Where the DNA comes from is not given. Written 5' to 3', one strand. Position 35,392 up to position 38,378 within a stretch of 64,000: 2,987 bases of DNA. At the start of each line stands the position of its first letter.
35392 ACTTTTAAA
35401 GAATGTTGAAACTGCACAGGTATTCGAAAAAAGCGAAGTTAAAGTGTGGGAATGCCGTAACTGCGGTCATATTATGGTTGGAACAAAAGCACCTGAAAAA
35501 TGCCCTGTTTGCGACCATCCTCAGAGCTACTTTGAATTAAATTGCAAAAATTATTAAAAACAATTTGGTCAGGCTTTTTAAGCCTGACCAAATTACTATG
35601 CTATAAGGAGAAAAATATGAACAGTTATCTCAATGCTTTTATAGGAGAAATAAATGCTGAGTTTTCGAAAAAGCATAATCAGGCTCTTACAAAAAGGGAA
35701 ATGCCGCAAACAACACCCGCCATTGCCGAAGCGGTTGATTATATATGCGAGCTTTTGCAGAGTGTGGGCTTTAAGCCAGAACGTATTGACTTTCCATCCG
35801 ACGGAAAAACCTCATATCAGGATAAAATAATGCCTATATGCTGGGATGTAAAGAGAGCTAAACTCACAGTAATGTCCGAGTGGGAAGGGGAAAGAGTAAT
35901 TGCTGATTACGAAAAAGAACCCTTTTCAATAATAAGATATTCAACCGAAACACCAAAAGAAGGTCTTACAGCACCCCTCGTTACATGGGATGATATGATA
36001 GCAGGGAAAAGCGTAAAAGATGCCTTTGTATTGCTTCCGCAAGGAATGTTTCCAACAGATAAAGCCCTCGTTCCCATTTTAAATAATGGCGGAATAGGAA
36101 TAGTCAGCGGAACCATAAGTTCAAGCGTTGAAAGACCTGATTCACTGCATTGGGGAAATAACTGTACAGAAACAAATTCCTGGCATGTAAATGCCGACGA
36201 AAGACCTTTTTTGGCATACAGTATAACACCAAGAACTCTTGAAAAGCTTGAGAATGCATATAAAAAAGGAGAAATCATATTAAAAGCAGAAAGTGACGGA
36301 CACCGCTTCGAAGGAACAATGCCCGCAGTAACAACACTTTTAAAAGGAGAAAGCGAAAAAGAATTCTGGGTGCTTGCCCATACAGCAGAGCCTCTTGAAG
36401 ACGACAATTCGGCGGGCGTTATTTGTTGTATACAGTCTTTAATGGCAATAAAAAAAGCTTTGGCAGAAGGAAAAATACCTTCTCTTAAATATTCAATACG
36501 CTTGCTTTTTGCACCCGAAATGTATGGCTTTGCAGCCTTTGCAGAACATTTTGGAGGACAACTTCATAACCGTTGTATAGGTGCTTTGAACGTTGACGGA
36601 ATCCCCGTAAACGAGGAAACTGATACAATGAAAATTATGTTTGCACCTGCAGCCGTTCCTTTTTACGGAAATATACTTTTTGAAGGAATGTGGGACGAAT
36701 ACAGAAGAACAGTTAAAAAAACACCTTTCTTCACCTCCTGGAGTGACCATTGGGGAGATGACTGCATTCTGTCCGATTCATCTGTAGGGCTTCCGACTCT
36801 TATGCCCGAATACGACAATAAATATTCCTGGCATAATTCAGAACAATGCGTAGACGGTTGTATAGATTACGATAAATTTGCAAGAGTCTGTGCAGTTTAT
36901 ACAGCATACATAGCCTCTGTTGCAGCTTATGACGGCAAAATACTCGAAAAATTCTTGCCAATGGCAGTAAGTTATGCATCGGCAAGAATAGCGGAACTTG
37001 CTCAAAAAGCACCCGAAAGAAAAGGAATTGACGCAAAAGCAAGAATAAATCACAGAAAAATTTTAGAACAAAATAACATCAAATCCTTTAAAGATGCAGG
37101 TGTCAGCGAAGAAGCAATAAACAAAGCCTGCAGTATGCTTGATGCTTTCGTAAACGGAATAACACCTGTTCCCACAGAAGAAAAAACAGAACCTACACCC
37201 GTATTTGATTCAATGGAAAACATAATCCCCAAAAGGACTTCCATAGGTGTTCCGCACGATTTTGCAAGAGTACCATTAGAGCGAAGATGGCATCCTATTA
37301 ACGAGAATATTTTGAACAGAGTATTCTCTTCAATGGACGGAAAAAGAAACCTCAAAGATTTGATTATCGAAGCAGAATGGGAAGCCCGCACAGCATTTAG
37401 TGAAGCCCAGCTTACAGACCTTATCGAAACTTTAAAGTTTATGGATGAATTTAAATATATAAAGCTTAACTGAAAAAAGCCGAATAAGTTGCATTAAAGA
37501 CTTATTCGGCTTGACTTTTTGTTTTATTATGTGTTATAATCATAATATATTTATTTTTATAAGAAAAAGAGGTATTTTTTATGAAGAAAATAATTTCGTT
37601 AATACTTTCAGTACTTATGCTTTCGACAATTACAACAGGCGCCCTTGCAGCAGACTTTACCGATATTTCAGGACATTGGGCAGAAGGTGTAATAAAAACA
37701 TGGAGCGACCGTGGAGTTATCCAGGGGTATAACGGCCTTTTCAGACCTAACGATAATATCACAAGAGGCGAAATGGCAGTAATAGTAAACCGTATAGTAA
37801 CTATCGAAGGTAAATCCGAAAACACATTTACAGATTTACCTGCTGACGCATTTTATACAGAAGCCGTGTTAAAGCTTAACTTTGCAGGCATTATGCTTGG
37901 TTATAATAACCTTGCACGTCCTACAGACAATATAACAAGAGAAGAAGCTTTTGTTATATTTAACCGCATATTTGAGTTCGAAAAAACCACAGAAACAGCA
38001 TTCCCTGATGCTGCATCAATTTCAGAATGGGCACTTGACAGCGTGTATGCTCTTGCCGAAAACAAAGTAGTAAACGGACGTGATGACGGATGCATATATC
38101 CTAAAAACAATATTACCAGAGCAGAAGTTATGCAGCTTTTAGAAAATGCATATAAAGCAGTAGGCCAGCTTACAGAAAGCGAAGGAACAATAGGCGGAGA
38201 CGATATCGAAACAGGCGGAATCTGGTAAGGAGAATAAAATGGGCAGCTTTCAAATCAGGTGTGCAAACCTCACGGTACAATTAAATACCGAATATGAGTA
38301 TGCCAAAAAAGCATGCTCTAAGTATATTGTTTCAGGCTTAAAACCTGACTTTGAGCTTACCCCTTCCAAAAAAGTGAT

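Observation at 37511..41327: Five-gene operon (SLH wall-anchor protein, HPr-kinase-like P-loop protein, PqqD/RRE, Ser/His S26-type peptidase, ABC exporter): a RiPP-like cassette with no small precursor gene and no known core enzyme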

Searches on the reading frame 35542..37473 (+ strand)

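Call 3: search_protein_families(library=pfam, proteins=[window:35542-37473:+], max_evalue=0.1)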
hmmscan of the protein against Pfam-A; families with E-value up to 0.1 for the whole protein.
window:35542-37473:+ (643 aa): 1 family
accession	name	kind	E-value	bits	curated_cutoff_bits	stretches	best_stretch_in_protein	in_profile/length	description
PF16254.10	DUF4910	-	0.0016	17.8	26.6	1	210-335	42-126/247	Domain of unknown function (DUF4910)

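Call 4: search_protein_families(library=ncbifam, proteins=[window:35542-37473:+], max_evalue=0.1)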
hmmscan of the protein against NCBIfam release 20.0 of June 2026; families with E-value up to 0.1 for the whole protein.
window:35542-37473:+ (643 aa): 0 families

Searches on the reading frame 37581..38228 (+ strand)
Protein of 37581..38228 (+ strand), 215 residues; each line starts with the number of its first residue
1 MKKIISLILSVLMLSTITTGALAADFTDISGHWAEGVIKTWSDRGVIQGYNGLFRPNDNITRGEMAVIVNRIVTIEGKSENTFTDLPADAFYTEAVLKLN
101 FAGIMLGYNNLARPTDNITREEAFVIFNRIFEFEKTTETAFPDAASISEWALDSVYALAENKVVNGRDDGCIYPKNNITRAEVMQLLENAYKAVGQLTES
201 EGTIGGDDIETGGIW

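Call 3: search_protein_families(library=pfam, proteins=[window:37581-38228:+], max_evalue=0.1)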
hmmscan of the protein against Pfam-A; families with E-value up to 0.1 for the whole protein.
window:37581-38228:+ (215 aa): 2 families
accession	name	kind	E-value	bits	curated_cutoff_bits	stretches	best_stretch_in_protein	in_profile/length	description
PF00395.25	SLH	-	9.6e-36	122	20.8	3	26-66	2-44/44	S-layer homology domain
PF08139.17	LPAM_1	-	0.049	14.5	20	0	1-15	1-15/18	Prokaryotic membrane lipoprotein lipid attachment site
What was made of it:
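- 37581..38228 (+): SLH wall-binding protein (215 aa): Sec-type signal peptide (residues 1-23, ...GALA|ADF), three SLH repeats and a C-terminal tail. PF00395, three stretches, E 1e-35 (call 3).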

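Call 4: search_protein_families(library=ncbifam, proteins=[window:37581-38228:+], max_evalue=0.1)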
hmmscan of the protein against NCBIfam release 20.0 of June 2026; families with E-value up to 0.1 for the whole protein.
window:37581-38228:+ (215 aa): 1 family
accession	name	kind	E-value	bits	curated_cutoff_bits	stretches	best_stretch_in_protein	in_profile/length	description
NF033190.2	inl_like_NEAT_1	exception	8.2e-21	74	1275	1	25-192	581-753/754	NEAT domain-containing leucine-rich repeat protein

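Call 40: find_homologous_proteins(query=window:37581-38228:+, max_evalue=1e-10)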
Query window:37581-38228:+ (215 aa): 182 proteins with E <= 1e-10 among 779 candidates; the best 120 are listed.
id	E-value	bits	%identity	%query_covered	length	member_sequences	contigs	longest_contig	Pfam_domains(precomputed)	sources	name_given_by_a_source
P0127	1.9e-137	473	100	100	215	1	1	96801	PF00395.26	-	-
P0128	7.8e-116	403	84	100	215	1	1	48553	PF00395.26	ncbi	-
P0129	4.9e-61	224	55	93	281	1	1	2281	PF00395.26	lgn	-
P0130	1.0e-60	223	50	97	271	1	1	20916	PF00395.26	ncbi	-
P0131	3.0e-59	218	51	92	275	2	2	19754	PF00395.26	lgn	-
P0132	3.5e-56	208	53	88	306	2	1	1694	PF00395.26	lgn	-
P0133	7.8e-56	207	50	100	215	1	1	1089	PF00395.26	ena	-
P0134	1.4e-55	206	51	93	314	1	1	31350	PF00395.26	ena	-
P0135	1.6e-54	203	49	100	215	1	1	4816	PF00395.26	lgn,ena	-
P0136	5.2e-54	201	47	92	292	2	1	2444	PF00395.26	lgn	-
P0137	3.0e-53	198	50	89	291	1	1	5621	PF00395.26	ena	-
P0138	1.5e-51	193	48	90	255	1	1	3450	PF00395.26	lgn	-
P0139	9.4e-50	187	49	87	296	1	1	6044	PF00395.26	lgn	-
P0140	2.6e-48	182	46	87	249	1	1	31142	PF00395.26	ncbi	-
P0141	6.5e-48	181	46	87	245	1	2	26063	PF00395.26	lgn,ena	-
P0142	6.6e-48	181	47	87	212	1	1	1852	PF00395.26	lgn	-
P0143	1.8e-47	180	42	100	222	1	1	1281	PF00395.26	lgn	-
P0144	3.0e-47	179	45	87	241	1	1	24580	PF00395.26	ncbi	-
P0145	6.7e-47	178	42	100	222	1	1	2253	PF00395.26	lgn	-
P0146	7.8e-47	178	47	99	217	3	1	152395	PF00395.26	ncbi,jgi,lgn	-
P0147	8.2e-47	177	44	87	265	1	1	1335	PF00395.26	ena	-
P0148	1.3e-46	177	42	100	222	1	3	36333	PF00395.26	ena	-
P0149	2.0e-46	176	44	90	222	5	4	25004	PF00395.26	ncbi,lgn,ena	-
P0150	8.2e-46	174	41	100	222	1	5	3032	PF00395.26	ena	-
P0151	8.5e-46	174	41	100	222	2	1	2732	PF00395.26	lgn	-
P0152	8.8e-46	174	41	100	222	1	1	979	PF00395.26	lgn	-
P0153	1.3e-45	174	41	100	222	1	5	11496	PF00395.26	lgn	-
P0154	1.3e-45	174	41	100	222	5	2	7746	PF00395.26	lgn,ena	-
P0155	2.9e-45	172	41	100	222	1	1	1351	PF00395.26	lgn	-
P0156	4.8e-40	155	45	96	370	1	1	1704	PF00395.26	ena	-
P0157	5.9e-38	149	43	87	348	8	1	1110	PF00395.26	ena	-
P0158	2.2e-37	147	46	94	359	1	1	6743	PF00395.26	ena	-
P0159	4.6e-35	139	40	85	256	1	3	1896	PF00395.26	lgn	-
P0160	1.9e-34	137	53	60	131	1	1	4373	PF00395.26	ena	-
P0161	1.0e-32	131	36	93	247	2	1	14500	PF00395.26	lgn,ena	-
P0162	2.3e-32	130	41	77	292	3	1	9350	PF00395.26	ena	-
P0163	2.2e-31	127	39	88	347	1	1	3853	PF00395.26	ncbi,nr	ncbi:MAG: S-layer homology domain-containing protein, partial [Tissierellia bacterium]|nr:S-layer ho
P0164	6.6e-30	122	44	77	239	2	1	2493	PF00395.26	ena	-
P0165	8.0e-30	122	49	60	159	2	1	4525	PF00395.26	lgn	-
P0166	3.5e-29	120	41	75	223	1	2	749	PF00395.26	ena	-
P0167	1.1e-28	118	40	89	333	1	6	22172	PF00395.26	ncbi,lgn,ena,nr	ncbi:MAG: S-layer homology domain-containing protein [Clostridia bacterium]|nr:S-layer homology doma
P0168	3.2e-28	117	35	88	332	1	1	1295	PF00395.26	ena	-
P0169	4.8e-28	116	38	90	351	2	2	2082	PF00395.26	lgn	-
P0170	4.2e-27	113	41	85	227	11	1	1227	PF00395.26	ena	-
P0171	1.5e-26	111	38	87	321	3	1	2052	PF00395.26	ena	-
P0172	5.0e-25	106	35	96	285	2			PF00395.26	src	-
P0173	5.4e-25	106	36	87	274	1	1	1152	PF00395.26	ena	-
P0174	1.4e-24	105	36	89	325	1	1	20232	PF00395.26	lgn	-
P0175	4.4e-24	103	35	89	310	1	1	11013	PF00395.26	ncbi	-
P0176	1.8e-23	101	38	81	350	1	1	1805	PF00395.26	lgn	-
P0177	3.3e-23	100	34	89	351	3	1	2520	PF00395.26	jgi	jgi:hypothetical protein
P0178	7.6e-23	99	36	78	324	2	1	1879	PF00395.26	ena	-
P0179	1.3e-22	98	36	82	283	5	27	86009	PF00395.26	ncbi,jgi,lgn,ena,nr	ncbi:MAG TPA: S-layer homology domain-containing protein [Thermoanaerobacterales bacterium]|jgi:hypo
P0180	2.3e-22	98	36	77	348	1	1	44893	PF00963.25,PF00395.26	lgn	-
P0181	2.5e-22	97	35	81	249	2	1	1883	PF00395.26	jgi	-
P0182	3.4e-22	97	34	86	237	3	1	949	PF00395.26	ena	-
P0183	6.3e-22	96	46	51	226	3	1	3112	PF00395.26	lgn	-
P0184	7.3e-22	96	36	78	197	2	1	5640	PF00395.26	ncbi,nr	ncbi:MAG: S-layer homology domain-containing protein, partial [Syntrophomonadaceae bacterium]|nr:S-l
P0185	8.8e-22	96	36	81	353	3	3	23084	PF00395.26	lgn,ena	-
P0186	1.9e-21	95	37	77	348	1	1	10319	PF00395.26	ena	-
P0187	2.4e-21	94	38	76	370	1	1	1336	PF00963.25,PF00395.26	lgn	-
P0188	5.2e-21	93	38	73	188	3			PF00395.26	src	-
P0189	6.1e-21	93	36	76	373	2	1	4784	PF00395.26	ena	-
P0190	6.7e-21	93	37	77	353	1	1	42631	PF00395.26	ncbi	-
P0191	9.6e-21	92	33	88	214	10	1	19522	PF00395.26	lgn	-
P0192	1.4e-20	92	38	48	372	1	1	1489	PF00395.26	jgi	jgi:hypothetical protein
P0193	1.7e-20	92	34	83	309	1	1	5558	PF00395.26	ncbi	-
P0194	2.1e-20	91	32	98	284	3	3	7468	PF00395.26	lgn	-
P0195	2.6e-20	91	36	77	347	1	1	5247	PF00395.26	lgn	-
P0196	2.7e-20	91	36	77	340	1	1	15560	PF00395.26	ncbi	-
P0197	2.7e-20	91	36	77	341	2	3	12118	PF00395.26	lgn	-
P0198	3.3e-20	91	32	72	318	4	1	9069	PF09479.17,PF00395.26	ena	-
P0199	3.7e-20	90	43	53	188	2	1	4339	PF00395.26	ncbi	-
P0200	4.1e-20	90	36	76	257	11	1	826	PF00395.26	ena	-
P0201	4.1e-20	90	35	79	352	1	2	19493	PF00395.26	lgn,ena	-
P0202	4.2e-20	90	35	81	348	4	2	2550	PF00395.26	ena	-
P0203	5.2e-20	90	34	89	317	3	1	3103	PF00395.26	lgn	-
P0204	5.7e-20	90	33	81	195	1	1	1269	PF00395.26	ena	-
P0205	8.5e-20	89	32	78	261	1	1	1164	PF00395.26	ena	-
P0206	9.1e-20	89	35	79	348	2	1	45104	PF00395.26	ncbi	-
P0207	1.8e-19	88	35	79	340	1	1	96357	PF00395.26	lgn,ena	-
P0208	2.3e-19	88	35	80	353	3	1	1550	PF00395.26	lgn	-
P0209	2.7e-19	88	34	78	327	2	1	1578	PF00395.26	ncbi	-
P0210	2.7e-19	88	36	78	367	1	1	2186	PF07523.19,PF00395.26,PF01841.26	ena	-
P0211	3.2e-19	87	35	82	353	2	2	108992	PF00395.26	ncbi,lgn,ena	-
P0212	3.4e-19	87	34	81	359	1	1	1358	PF00395.26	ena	-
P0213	4.6e-19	87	35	79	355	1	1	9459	PF00395.26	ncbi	-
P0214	6.4e-19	86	35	77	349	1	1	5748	PF00395.26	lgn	-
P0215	6.9e-19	86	34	89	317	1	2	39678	PF00395.26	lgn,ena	-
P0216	7.5e-19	86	34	75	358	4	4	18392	PF00395.26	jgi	-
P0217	1.9e-18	85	46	51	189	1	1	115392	PF00395.26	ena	-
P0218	2.2e-18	85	31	75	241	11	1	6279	PF00395.26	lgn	-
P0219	4.7e-18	84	32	67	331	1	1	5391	PF00395.26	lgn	-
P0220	4.9e-18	83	31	89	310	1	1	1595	PF00395.26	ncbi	-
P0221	5.2e-18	83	29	89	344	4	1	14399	PF00395.26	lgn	-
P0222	5.9e-18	83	33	89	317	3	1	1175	PF00395.26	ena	-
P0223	7.9e-18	83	39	52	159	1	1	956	PF00395.26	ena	-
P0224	1.2e-17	82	31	75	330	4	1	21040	PF00395.26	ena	-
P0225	1.9e-17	82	34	77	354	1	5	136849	PF00395.26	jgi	-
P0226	2.5e-17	81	31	84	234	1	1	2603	PF00395.26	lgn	-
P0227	2.7e-17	81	30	89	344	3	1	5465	PF00395.26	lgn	-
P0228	3.1e-17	81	36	77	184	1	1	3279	PF00395.26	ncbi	-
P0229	1.2e-16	79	33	87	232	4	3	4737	PF00395.26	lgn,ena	-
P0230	1.2e-16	79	36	75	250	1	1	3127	PF00395.26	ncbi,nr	ncbi:MAG: S-layer homology domain-containing protein, partial [Clostridia bacterium]|nr:S-layer homo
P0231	1.3e-16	79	33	78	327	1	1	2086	PF00395.26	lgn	-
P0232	1.5e-16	79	34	80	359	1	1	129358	PF00395.26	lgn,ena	-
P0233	1.7e-16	78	32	76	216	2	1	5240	PF00395.26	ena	-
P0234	1.8e-16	78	33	77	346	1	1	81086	PF00395.26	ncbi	-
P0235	2.0e-16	78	32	73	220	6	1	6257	PF00395.26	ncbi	-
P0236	2.2e-16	78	31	72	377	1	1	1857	PF00395.26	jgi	jgi:hypothetical protein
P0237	3.0e-16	78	35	88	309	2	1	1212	PF00395.26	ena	-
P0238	3.3e-16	77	36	78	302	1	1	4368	PF00395.26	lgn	-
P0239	4.3e-16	77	50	28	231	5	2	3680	PF00395.26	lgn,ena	-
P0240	4.4e-16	77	32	58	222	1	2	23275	PF00395.26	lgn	-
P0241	4.8e-16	77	37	75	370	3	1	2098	PF00395.26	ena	-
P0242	4.8e-16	77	28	87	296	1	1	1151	PF00395.26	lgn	-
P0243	5.1e-16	77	34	66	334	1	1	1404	PF00395.26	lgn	-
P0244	5.6e-16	77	32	58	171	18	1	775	PF00395.26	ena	-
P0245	7.2e-16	76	31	84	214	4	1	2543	PF00395.26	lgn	-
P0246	8.5e-16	76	30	67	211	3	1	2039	PF00395.26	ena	-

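Call 43: find_encoding_contigs(protein=P0130, flank=5000, max_places=1)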
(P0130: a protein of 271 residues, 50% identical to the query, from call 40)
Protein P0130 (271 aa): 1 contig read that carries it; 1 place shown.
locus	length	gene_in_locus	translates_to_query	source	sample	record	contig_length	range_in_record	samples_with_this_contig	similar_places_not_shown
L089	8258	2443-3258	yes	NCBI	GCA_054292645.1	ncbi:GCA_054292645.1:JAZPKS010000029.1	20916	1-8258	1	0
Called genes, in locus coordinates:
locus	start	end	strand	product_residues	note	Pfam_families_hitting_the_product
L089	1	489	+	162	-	?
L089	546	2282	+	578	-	-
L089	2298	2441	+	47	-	-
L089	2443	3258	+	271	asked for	PF00395:SLH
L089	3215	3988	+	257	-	PF27840:ScmC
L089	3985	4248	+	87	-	PF05402:PqqD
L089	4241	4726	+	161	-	-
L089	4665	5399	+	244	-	PF02899:Phage_int_SAM_1 (weak), PF13495:Phage_int_SAM_4 (weak), PF00589:Phage_integrase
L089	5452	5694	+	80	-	-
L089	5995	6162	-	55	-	PF14198:TnpV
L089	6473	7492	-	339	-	PF02540:NAD_synthase (weak), PF03054:tRNA_Me_trans, PF06508:QueC (weak), PF20259:tRNA_Me_trans_M, PF20258:tRNA_Me_trans_C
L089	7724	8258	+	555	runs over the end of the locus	PF00753:Lactamase_B, PF12706:Lactamase_B_2, PF22505:RNase_J_b_CASP, PF07521:RMMBL, PF17770:RNase_J_C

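Call 44: find_encoding_contigs(protein=P0134, flank=5000, max_places=1)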
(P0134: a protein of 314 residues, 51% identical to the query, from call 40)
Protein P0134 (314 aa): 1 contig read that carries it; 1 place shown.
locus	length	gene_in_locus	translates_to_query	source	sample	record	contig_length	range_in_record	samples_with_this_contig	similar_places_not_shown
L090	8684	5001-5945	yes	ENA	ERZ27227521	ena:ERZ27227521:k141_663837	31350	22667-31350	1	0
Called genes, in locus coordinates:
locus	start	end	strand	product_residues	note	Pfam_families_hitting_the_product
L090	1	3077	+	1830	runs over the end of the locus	PF12810:ALK_LTK_GRD, PF17966:Muc_B2 (faint), PF06458:MucBP (weak), PF09479:Flg_new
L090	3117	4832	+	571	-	-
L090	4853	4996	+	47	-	-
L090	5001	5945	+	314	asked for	PF00395:SLH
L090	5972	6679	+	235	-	PF27840:ScmC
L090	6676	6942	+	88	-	PF05402:PqqD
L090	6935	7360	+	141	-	-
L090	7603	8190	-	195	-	PF21349:RUBY_RBDX, PF02915:Rubrerythrin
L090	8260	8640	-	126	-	PF01475:FUR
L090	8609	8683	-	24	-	?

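Call 45: find_encoding_contigs(protein=P0140, flank=5000, max_places=1)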
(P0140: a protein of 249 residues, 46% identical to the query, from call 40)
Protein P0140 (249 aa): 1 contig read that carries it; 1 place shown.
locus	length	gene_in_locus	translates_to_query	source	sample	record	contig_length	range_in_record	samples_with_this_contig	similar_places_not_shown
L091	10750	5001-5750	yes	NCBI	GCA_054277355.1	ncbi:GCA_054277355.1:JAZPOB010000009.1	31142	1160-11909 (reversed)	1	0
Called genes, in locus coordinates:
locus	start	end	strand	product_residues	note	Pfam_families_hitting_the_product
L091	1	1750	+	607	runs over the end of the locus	PF13727:CoA_binding_3, PF01073:3Beta_HSD, PF01370:Epimerase, PF02719:Polysacc_synt_2, PF04321:RmlD_sub_bind, PF16363:GDP_Man_Dehyd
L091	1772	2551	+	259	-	PF02706:Wzz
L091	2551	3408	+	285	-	PF01656:CbiA (weak), PF10609:ParA (weak), PF13614:AAA_31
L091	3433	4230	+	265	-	-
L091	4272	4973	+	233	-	PF19567:CpsB_CapC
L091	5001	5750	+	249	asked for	PF00395:SLH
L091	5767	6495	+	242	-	PF27840:ScmC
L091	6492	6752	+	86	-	PF05402:PqqD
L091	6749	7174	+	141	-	-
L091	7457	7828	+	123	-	PF03965:Penicillinase_R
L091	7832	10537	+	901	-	PF05569:Peptidase_M56, PF03816:LytR_cpsA_psr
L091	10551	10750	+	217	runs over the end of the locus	PF00395:SLH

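Call 46: find_encoding_contigs(protein=P0146, flank=5000, max_places=1)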
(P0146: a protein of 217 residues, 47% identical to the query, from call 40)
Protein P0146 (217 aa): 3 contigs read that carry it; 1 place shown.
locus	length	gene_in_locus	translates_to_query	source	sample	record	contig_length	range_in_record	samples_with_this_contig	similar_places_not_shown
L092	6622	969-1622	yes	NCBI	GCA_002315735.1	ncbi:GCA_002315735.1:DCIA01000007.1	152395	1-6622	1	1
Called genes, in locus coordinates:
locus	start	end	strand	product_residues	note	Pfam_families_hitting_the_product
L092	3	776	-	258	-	?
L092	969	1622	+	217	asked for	PF00395:SLH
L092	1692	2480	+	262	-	-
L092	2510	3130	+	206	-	PF02397:Bac_transf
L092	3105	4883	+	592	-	PF03328:HpcH_HpaI, PF02826:2-Hacid_dh_C, PF00670:AdoHcyase_NAD (weak), PF01488:Shikimate_DH (weak), PF07991:KARI_N (weak), PF03446:NAD_binding_2 (weak)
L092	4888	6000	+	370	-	PF13477:Glyco_trans_4_2, PF13439:Glyco_transf_4, PF13579:Glyco_trans_4_4 (weak), PF00534:Glycos_transf_1, PF13692:Glyco_trans_1_4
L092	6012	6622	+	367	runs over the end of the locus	PF20706:GT4-conflict (weak), PF00534:Glycos_transf_1, PF13692:Glyco_trans_1_4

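Call 77: find_encoding_contigs(protein=P0131, flank=5000, max_places=1)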
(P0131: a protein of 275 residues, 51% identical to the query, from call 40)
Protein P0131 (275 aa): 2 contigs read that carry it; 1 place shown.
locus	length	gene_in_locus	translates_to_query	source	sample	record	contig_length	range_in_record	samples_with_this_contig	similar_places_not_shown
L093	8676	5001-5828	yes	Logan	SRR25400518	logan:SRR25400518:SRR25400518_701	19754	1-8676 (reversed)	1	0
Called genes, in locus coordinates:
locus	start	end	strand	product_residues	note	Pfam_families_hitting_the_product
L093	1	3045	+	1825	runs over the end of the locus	PF06458:MucBP (faint), PF12810:ALK_LTK_GRD, PF09479:Flg_new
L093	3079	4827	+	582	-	-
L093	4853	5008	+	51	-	-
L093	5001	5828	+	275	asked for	PF00395:SLH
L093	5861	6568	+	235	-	PF27840:ScmC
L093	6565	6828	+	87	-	PF05402:PqqD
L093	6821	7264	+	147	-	PF00717:Peptidase_S24 (weak)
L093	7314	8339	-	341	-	PF03601:Cons_hypoth698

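Call 78: find_encoding_contigs(protein=P0144, flank=5000, max_places=1)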
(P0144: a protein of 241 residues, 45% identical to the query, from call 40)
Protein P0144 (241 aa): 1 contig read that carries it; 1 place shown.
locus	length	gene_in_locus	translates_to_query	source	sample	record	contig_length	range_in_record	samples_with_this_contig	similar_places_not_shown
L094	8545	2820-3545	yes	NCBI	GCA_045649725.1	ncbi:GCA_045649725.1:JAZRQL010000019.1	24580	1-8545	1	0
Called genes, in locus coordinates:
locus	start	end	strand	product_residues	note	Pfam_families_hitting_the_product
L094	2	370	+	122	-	?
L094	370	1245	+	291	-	PF01656:CbiA (weak), PF10609:ParA (weak), PF13614:AAA_31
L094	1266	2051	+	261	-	-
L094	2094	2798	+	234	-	PF19567:CpsB_CapC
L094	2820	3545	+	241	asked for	PF00395:SLH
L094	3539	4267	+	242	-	PF27840:ScmC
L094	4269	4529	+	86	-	PF05402:PqqD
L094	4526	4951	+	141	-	-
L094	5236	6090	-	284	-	PF02311:AraC_binding (weak), PF00165:HTH_AraC (weak), PF12833:HTH_18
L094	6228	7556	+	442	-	PF00890:FAD_binding_2 (weak), PF01134:GIDA (faint), PF03486:HI0933_like (weak), PF04820:Trp_halogenase (faint), PF07992:Pyr_redox_2 (weak), PF12831:FAD_oxidored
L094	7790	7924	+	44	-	-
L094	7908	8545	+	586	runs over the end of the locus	PF01336:tRNA_anti-codon, PF00152:tRNA-synt_2, PF02938:GAD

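Call 79: find_encoding_contigs(protein=P0135, flank=5000, max_places=1)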
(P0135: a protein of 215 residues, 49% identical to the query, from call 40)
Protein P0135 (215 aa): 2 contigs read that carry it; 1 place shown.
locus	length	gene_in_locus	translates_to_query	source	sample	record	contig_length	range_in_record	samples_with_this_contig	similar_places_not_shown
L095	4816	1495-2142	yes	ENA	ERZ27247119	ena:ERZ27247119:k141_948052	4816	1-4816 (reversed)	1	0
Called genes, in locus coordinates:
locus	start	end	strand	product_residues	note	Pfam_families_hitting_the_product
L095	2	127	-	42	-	?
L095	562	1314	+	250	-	PF02397:Bac_transf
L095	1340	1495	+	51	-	-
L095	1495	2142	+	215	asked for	PF00395:SLH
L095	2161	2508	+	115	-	-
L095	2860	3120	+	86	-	PF05402:PqqD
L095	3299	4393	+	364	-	PF01408:GFO_IDH_MocA, PF22725:GFO_IDH_MocA_C3 (weak), PF21252:Glyco_hydro_109_C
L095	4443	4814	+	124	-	?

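Call 90: search_protein_families(library=pfam, proteins=[L089:546-2282:+], max_evalue=0.01)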
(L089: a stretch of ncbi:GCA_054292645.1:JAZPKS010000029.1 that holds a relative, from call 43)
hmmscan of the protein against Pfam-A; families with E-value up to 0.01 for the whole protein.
L089:546-2282:+ (578 aa): 0 families
